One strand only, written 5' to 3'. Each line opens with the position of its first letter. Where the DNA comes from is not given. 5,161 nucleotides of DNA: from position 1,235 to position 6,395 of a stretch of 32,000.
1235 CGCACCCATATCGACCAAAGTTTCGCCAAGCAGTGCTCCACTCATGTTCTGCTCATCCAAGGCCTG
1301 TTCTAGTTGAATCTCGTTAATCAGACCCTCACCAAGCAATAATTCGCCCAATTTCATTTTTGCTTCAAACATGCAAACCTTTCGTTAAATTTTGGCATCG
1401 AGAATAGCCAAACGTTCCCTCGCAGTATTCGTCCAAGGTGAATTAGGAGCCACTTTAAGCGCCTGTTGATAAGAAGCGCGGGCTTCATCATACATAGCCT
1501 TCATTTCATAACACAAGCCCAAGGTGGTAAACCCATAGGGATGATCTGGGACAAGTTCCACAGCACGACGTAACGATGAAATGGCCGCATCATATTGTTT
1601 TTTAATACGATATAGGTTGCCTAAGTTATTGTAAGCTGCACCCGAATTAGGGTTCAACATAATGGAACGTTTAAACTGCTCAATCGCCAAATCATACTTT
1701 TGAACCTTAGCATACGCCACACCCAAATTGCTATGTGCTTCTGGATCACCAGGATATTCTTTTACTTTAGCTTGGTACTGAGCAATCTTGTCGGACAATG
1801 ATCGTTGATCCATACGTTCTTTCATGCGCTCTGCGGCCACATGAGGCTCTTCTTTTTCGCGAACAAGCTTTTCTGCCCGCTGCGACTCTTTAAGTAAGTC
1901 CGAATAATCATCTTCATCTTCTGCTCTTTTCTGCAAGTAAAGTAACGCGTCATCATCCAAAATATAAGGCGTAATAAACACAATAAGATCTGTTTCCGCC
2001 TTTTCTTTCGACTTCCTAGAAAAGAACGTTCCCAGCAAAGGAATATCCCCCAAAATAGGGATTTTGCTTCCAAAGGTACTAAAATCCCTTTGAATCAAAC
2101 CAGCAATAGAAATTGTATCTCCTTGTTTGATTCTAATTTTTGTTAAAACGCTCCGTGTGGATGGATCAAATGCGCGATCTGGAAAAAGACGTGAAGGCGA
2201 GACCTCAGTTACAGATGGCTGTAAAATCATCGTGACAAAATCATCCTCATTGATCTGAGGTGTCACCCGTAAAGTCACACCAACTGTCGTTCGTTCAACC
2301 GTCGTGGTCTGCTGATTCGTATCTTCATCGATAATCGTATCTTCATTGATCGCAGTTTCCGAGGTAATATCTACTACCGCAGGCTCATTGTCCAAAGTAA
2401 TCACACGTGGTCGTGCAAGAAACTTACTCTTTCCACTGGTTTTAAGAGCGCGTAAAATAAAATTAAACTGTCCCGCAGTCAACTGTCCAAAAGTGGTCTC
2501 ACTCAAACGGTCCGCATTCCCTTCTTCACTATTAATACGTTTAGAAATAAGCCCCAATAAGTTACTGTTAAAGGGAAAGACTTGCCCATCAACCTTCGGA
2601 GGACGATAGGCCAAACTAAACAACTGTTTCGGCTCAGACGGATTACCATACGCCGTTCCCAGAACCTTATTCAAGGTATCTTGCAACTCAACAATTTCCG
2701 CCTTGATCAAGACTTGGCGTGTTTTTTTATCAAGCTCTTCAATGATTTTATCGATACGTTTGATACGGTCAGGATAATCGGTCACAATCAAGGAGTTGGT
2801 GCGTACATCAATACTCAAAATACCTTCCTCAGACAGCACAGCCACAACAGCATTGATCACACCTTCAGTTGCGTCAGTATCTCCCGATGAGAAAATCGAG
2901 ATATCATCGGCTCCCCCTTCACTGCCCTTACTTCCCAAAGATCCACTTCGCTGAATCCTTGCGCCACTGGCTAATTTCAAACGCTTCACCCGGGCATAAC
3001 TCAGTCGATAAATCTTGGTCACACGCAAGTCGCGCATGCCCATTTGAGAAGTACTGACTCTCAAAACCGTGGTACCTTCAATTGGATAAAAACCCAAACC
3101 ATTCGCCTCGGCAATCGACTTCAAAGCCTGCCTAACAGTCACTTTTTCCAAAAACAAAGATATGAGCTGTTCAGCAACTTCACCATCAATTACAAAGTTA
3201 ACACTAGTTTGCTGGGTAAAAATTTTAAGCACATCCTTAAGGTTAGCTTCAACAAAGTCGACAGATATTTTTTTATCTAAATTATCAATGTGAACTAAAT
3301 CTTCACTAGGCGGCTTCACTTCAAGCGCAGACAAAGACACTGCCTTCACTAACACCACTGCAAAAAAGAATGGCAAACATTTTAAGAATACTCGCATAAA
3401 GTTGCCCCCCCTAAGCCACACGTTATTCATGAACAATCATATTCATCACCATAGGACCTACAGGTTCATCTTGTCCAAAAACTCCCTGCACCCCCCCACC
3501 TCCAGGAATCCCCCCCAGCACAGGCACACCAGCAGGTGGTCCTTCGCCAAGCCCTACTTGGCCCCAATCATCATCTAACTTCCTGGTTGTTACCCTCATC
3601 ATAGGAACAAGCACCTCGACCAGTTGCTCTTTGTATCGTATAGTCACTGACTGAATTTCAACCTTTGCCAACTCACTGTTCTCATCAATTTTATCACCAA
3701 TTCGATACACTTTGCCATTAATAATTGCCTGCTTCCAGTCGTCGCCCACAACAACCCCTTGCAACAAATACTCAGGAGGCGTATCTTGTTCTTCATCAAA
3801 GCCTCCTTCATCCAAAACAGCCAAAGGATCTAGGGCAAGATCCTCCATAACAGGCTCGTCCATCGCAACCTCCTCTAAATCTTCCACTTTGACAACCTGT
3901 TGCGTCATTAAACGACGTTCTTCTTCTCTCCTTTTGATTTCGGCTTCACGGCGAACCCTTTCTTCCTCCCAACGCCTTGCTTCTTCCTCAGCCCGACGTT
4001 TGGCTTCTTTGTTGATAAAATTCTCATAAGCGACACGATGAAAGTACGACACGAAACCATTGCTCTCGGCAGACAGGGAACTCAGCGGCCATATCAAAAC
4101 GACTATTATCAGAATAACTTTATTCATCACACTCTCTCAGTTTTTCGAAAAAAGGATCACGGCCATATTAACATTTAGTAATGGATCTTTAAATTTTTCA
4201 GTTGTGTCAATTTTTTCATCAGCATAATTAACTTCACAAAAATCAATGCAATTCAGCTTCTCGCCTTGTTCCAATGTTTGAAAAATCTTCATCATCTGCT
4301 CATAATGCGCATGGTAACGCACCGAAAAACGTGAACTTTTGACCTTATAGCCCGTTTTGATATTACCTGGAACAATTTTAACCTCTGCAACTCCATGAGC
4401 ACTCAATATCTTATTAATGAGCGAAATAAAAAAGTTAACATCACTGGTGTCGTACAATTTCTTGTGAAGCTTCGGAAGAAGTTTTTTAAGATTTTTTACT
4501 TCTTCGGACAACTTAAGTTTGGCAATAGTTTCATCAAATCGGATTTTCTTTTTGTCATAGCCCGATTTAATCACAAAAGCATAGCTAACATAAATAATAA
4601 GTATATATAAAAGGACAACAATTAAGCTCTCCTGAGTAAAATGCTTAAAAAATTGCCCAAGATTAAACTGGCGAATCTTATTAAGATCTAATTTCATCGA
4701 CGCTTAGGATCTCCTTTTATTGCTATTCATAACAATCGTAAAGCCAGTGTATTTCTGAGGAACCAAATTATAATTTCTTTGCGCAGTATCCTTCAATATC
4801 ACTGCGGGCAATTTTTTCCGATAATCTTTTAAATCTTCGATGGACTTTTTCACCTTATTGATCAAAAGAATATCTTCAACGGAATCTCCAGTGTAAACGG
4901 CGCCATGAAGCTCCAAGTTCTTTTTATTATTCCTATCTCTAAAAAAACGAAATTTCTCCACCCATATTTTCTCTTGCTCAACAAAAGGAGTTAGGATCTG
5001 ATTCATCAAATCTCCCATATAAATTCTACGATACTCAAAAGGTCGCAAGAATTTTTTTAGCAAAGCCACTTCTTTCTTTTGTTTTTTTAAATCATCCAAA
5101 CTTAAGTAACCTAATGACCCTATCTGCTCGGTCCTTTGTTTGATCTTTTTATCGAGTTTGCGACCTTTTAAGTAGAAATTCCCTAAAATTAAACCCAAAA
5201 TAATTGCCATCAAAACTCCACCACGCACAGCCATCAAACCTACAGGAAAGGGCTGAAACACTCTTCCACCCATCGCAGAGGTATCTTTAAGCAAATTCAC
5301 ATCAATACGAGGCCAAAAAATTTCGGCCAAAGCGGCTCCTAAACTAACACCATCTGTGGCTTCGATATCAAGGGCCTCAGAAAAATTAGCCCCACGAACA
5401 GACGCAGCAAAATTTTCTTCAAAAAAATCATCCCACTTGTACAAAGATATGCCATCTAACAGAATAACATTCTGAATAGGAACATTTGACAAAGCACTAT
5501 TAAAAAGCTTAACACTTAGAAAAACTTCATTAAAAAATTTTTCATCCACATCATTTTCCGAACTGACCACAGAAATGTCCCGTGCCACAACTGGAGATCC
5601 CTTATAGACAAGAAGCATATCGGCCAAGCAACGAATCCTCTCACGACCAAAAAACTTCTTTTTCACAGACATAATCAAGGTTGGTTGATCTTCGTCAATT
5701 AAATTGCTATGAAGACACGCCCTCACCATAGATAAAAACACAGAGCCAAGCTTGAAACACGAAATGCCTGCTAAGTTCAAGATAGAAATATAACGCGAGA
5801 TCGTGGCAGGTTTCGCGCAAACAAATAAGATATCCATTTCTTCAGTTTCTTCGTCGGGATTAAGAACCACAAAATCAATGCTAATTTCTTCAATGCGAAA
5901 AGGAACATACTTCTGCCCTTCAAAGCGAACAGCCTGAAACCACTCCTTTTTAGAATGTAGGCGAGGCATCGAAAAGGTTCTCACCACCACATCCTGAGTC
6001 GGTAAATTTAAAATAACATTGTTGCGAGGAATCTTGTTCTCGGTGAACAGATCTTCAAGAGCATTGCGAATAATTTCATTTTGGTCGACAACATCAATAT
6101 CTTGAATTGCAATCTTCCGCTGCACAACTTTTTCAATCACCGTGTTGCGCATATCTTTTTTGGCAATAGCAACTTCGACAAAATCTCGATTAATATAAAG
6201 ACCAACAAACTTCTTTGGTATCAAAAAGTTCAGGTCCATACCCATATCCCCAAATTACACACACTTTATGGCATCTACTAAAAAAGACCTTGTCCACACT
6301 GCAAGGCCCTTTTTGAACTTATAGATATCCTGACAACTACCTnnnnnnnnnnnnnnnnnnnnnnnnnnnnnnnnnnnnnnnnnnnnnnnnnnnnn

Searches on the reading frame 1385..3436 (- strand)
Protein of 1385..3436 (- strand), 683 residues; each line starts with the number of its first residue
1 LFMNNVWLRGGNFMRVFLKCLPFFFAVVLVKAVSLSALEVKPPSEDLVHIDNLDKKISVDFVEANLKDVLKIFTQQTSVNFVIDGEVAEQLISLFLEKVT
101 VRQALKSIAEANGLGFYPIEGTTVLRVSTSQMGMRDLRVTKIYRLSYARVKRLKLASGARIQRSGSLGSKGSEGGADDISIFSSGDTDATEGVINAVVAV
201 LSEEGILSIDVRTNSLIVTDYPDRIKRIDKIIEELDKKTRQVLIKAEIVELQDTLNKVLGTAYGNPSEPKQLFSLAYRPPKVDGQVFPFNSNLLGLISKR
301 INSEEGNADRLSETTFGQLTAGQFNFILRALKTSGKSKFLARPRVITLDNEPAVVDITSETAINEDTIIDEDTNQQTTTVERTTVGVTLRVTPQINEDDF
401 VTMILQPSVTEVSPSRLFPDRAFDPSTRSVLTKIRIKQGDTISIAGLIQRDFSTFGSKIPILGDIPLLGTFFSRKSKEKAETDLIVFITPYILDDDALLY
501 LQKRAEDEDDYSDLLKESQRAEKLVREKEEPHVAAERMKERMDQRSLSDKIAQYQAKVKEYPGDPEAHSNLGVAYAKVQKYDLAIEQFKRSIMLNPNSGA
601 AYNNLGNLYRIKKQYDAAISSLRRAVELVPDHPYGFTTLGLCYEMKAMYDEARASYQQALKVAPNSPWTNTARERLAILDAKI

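Call 6: search_protein_families(library=pfam, proteins=[window:1385-3436:-], max_evalue=0.01)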
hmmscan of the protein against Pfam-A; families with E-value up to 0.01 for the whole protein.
window:1385-3436:- (683 aa): 19 families
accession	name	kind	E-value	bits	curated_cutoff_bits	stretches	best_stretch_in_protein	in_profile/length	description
PF00263.26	Secretin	-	1.4e-41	142.4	27.5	1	330-493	1-168/169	Bacterial type II and III secretion system protein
PF00515.34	TPR_1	-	5.4e-26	89.7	27.8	3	565-597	1-33/34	Tetratricopeptide repeat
PF07719.23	TPR_2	-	3.9e-23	80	27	3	565-597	1-33/34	Tetratricopeptide repeat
PF13414.12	TPR_11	-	8.6e-20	70.6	26.8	3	606-644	1-39/42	TPR repeat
PF13181.12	TPR_8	-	1.9e-17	62.3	25.7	2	601-631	3-33/34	Tetratricopeptide repeat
PF13431.12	TPR_17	-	3.9e-16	58.4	24.4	1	588-619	2-33/34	Tetratricopeptide repeat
PF13424.12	TPR_12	-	1.6e-14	54.3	30.1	1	600-663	4-75/77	Tetratricopeptide repeat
PF13432.12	TPR_16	-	1.5e-11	45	32.7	1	571-633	3-65/65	Tetratricopeptide repeat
PF14559.12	TPR_19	-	6e-10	39.8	25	1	613-666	5-58/68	Tetratricopeptide repeat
PF13176.12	TPR_7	-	8.8e-10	38.3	27.9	0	601-631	1-31/36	Tetratricopeptide repeat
PF03958.22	Secretin_N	-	1.5e-09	38.4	28.2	1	141-241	2-69/69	Bacterial type II/III secretion system short domain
PF13428.12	TPR_14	-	3.8e-09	36.8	23.5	0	601-634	3-36/44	Tetratricopeptide repeat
PF13174.12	TPR_6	-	8.8e-08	32.8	26.3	1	639-666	6-33/33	Tetratricopeptide repeat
PF13374.12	TPR_10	-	7.3e-07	29.5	27.5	1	600-628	3-31/42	Tetratricopeptide repeat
PF13371.12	TPR_9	-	3.2e-06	27.5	35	1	605-677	1-73/73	Tetratricopeptide repeat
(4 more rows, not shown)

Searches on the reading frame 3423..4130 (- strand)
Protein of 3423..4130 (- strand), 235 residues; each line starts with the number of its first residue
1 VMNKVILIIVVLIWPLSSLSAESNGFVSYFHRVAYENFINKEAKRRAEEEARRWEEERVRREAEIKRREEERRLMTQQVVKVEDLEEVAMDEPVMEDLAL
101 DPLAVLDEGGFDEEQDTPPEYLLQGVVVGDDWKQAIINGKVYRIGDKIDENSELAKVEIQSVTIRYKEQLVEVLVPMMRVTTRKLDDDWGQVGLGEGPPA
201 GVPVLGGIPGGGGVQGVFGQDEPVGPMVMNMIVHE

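Call 6: search_protein_families(library=pfam, proteins=[window:3423-4130:-], max_evalue=0.01)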
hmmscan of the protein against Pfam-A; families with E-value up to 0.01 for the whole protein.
window:3423-4130:- (235 aa): 2 families
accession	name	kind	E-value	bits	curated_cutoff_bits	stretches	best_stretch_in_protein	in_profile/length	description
PF16537.11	T2SSB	-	7.4e-05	22.8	28.4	1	135-173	20-58/60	Type II secretion system protein B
PF11356.14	T2SSC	-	0.0041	17.4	27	1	123-167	82-133/141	Type II secretion system protein C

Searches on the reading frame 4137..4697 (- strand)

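Call 6: search_protein_families(library=pfam, proteins=[window:4137-4697:-], max_evalue=0.01)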
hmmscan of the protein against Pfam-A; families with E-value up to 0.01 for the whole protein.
window:4137-4697:- (186 aa): 1 family
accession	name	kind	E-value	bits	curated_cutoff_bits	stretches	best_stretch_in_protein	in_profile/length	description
PF16771.11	RTT107_BRCT_6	-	0.0073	16.9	27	0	85-121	15-51/114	Regulator of Ty1 transposition protein 107 BRCT domain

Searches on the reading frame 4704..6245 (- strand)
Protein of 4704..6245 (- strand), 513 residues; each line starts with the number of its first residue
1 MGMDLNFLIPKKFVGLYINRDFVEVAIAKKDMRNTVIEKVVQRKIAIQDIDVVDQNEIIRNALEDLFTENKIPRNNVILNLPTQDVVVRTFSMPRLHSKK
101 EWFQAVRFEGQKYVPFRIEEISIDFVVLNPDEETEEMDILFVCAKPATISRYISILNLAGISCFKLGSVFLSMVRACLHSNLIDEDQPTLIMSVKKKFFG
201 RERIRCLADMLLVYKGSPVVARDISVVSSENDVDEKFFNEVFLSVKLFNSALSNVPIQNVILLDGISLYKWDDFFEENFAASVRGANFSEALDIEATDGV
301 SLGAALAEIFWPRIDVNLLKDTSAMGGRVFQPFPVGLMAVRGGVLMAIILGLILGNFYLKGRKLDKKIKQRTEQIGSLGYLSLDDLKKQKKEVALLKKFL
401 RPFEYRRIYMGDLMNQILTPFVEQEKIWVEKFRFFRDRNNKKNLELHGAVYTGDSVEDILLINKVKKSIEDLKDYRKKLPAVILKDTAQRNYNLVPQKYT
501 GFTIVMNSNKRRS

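Call 6: search_protein_families(library=pfam, proteins=[window:4704-6245:-], max_evalue=0.01)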
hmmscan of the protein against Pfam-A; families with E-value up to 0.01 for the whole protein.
window:4704-6245:- (513 aa): 1 family
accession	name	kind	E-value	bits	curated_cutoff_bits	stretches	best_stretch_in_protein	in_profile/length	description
PF11104.14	PilM_2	-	2.5e-13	50.1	27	1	33-162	19-151/340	Type IV pilus assembly protein PilM;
